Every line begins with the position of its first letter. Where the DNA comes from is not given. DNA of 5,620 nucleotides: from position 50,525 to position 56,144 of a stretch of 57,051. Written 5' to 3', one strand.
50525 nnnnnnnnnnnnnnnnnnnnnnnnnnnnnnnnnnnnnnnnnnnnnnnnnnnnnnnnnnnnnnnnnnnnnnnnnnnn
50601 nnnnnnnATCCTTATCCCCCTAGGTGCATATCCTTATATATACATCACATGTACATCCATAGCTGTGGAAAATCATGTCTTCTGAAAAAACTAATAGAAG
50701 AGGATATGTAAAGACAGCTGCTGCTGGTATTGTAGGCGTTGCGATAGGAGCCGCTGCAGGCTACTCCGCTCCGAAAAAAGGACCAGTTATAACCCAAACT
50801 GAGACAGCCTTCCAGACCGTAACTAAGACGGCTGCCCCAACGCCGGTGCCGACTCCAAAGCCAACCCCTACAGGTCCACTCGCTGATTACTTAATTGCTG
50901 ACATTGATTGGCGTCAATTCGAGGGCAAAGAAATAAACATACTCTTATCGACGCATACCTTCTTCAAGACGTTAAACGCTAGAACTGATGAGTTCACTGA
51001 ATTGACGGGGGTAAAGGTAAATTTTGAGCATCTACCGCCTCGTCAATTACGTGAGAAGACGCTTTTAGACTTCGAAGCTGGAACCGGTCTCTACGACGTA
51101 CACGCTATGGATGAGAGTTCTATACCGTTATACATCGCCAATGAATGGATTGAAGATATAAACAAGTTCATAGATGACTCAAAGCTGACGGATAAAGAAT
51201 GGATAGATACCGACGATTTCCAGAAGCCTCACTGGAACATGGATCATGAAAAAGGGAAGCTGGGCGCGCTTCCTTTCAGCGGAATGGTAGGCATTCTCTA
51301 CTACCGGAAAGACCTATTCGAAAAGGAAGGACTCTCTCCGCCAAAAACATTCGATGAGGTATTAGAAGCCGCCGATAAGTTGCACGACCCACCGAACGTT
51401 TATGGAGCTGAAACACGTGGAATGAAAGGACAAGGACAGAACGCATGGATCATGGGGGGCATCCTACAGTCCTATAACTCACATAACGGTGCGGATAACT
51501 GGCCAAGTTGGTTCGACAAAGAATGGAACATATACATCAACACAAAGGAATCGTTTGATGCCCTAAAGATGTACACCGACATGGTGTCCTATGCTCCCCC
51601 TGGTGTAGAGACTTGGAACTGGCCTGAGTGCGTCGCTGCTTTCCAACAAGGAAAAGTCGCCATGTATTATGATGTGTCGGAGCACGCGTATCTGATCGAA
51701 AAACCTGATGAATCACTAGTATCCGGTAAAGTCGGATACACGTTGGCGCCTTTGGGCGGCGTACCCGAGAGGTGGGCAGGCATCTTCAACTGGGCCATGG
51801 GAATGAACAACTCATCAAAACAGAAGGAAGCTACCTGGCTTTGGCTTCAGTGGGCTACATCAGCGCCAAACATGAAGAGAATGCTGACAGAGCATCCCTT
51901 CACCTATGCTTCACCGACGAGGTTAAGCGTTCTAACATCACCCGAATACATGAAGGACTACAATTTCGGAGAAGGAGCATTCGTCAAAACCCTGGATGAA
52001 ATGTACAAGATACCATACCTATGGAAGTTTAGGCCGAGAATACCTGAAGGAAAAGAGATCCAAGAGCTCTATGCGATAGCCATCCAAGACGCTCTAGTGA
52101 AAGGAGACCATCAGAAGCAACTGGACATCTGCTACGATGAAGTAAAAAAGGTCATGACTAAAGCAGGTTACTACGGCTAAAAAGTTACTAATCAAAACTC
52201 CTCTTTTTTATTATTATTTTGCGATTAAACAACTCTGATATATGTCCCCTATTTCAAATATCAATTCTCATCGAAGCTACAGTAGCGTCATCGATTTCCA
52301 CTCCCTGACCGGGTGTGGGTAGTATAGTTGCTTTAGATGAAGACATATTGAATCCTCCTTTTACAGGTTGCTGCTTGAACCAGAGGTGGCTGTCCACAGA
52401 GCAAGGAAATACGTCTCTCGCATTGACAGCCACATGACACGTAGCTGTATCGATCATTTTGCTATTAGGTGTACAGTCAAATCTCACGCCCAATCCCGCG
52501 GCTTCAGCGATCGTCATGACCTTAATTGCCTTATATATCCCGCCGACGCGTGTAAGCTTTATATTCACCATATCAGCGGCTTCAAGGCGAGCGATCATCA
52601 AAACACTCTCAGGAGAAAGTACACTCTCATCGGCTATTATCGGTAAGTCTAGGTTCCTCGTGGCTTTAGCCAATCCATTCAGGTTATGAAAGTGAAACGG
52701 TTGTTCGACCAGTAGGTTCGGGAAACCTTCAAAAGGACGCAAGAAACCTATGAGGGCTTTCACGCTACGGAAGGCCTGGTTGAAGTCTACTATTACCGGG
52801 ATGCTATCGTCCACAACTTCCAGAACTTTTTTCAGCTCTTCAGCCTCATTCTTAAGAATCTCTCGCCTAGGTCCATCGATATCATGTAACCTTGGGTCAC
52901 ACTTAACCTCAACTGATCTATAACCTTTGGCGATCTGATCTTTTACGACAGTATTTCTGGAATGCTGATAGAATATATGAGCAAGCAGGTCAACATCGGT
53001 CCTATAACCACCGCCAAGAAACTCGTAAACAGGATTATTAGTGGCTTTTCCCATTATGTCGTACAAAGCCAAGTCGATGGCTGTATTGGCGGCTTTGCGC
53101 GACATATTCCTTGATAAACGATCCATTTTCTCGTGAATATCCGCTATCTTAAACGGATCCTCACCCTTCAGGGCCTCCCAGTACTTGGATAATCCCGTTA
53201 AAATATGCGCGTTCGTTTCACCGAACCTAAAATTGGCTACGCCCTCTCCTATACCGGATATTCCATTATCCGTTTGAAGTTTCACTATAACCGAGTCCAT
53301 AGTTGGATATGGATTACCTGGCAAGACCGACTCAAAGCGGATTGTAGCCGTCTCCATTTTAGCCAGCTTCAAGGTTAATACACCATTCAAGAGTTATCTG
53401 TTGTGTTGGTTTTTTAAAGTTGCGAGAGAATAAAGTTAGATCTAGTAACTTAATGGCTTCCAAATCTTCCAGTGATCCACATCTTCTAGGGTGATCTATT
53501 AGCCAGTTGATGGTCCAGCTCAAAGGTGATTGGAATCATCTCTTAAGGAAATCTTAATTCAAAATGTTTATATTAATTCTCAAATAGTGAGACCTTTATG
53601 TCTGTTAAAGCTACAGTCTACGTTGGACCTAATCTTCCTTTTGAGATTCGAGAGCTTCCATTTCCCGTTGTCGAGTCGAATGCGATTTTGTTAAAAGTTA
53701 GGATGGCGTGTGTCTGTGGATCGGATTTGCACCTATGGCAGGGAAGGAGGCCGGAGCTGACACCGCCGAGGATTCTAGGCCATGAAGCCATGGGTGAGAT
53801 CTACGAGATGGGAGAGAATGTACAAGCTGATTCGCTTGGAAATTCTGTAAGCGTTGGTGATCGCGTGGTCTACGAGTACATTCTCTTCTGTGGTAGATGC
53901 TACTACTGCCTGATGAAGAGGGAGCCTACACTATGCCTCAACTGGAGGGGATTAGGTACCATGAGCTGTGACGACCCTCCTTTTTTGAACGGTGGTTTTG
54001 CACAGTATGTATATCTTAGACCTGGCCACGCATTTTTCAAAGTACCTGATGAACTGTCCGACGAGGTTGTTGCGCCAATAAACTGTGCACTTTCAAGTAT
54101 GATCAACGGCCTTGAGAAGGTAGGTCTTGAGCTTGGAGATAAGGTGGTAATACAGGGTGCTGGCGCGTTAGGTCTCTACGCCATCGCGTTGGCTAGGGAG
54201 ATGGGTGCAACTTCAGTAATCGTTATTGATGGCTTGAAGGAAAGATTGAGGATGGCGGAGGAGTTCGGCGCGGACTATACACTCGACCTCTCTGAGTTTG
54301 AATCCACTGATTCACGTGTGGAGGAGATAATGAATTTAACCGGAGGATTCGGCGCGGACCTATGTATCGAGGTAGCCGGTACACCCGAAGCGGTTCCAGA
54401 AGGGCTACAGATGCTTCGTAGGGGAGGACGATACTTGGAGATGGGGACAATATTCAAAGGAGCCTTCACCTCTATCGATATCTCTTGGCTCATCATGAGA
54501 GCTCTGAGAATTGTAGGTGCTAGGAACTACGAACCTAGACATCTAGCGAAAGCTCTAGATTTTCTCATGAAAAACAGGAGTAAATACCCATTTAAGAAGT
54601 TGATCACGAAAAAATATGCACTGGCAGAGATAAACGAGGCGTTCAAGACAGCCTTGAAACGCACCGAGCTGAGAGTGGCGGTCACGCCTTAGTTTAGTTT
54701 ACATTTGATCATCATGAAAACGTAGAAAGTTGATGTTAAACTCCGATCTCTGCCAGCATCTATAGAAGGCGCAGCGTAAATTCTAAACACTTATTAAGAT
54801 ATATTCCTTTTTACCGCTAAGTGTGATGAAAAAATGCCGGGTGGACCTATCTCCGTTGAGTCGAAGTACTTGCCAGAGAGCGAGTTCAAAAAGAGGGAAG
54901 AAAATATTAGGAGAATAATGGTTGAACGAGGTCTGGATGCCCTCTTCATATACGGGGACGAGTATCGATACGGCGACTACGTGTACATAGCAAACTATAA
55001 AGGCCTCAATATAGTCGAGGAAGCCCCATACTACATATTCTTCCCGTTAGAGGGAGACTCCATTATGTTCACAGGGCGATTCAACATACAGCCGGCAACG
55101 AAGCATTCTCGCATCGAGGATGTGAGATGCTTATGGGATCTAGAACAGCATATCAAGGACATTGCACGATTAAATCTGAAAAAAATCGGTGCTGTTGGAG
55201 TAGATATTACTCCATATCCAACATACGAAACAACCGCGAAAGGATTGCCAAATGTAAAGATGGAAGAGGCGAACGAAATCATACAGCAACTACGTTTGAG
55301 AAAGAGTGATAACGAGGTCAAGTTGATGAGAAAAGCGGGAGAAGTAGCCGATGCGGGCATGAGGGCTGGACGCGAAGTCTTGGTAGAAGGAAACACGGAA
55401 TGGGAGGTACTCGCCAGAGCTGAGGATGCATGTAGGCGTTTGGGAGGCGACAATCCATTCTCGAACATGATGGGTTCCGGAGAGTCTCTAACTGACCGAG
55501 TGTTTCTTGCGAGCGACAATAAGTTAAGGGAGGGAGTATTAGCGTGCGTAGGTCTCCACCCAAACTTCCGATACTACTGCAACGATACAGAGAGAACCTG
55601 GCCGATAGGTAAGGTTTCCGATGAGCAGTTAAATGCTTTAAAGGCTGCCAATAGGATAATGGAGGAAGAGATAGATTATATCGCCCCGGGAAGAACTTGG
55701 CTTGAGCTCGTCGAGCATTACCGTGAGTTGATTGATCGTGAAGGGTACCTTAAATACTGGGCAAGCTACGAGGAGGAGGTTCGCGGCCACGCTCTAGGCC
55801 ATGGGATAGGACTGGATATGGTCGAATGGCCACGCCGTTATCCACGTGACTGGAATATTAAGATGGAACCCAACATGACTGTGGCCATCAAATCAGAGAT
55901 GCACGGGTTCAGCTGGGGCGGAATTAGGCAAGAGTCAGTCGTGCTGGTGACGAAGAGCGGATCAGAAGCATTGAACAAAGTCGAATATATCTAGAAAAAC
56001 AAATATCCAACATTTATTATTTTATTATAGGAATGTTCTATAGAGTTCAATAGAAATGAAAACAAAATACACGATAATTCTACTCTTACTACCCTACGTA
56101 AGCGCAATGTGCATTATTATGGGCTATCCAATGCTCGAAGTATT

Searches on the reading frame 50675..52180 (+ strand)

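Call 32: search_protein_families(library=pfam, proteins=[window:50675-52180:+], max_evalue=0.01)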
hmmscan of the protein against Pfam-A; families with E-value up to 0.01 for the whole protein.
window:50675-52180:+ (501 aa): 2 families
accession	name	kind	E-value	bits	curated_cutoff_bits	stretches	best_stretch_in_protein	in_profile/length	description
PF01547.30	SBP_bac_1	-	7.3e-39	135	26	1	98-400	8-306/307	Bacterial extracellular solute-binding protein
PF13416.11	SBP_bac_8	-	1.5e-28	100.9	27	1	103-429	2-275/279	Bacterial extracellular solute-binding protein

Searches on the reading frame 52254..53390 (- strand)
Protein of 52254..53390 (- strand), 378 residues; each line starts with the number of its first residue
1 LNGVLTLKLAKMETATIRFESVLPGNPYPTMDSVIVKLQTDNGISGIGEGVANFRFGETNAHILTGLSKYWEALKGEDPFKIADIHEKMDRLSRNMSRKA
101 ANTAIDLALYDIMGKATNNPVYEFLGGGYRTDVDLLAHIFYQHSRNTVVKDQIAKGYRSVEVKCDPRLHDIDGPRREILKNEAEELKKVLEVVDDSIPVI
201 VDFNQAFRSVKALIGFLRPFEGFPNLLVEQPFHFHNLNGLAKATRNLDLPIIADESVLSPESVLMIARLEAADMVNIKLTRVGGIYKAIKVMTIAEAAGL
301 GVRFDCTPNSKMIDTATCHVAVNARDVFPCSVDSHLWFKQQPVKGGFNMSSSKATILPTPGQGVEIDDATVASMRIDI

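Call 32: search_protein_families(library=pfam, proteins=[window:52254-53390:-], max_evalue=0.01)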
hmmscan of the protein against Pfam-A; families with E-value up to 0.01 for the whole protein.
window:52254-53390:- (378 aa): 3 families
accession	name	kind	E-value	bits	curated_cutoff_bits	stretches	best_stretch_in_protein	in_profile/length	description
PF13378.12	MR_MLE_C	-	6.7e-33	114.7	29.4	1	152-369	9-218/219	Enolase C-terminal domain-like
PF02746.21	MR_MLE_N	-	1.9e-14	54.3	22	1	33-126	28-117/117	Mandelate racemase / muconate lactonizing enzyme, N-terminal domain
PF07476.17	MAAL_C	-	3.8e-06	26.7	27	1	244-325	135-217/249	Methylaspartate ammonia-lyase C-terminus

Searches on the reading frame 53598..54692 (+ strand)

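Call 32: search_protein_families(library=pfam, proteins=[window:53598-54692:+], max_evalue=0.01)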
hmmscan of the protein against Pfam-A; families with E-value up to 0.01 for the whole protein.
window:53598-54692:+ (364 aa): 6 families
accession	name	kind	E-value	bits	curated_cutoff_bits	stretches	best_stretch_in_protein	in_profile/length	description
PF00107.32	ADH_zinc_N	-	8.2e-26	90.9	31.8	1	190-323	1-127/129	Zinc-binding dehydrogenase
PF08240.17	ADH_N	-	3.3e-23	82.4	23.5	1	28-151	3-104/104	Alcohol dehydrogenase GroES-like domain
PF16912.11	Glu_dehyd_C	-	1.8e-12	47.7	34.9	1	182-352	33-201/211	Glucose dehydrogenase C-terminus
PF01262.27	AlaDh_PNT_C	-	9.8e-05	22.3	23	1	182-235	30-84/214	Alanine dehydrogenase/PNT, C-terminal domain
PF13602.12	ADH_zinc_N_2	-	0.00079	20.8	27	1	238-350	15-121/134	Zinc-binding dehydrogenase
PF00208.27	ELFV_dehydrog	-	0.0044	17.2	23.4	1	176-212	26-64/241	Glutamate/Leucine/Phenylalanine/Valine dehydrogenase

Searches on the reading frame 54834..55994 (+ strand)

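Call 32: search_protein_families(library=pfam, proteins=[window:54834-55994:+], max_evalue=0.01)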
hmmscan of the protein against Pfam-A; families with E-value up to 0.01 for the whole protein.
window:54834-55994:+ (386 aa): 2 families
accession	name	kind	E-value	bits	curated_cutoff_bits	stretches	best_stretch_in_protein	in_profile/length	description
PF00557.29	Peptidase_M24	-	1.3e-34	120.2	23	1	164-374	2-208/208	Metallopeptidase family M24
PF01321.24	Creatinase_N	-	6.3e-09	36.9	22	1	22-155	2-127/128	Creatinase/Prolidase N-terminal domain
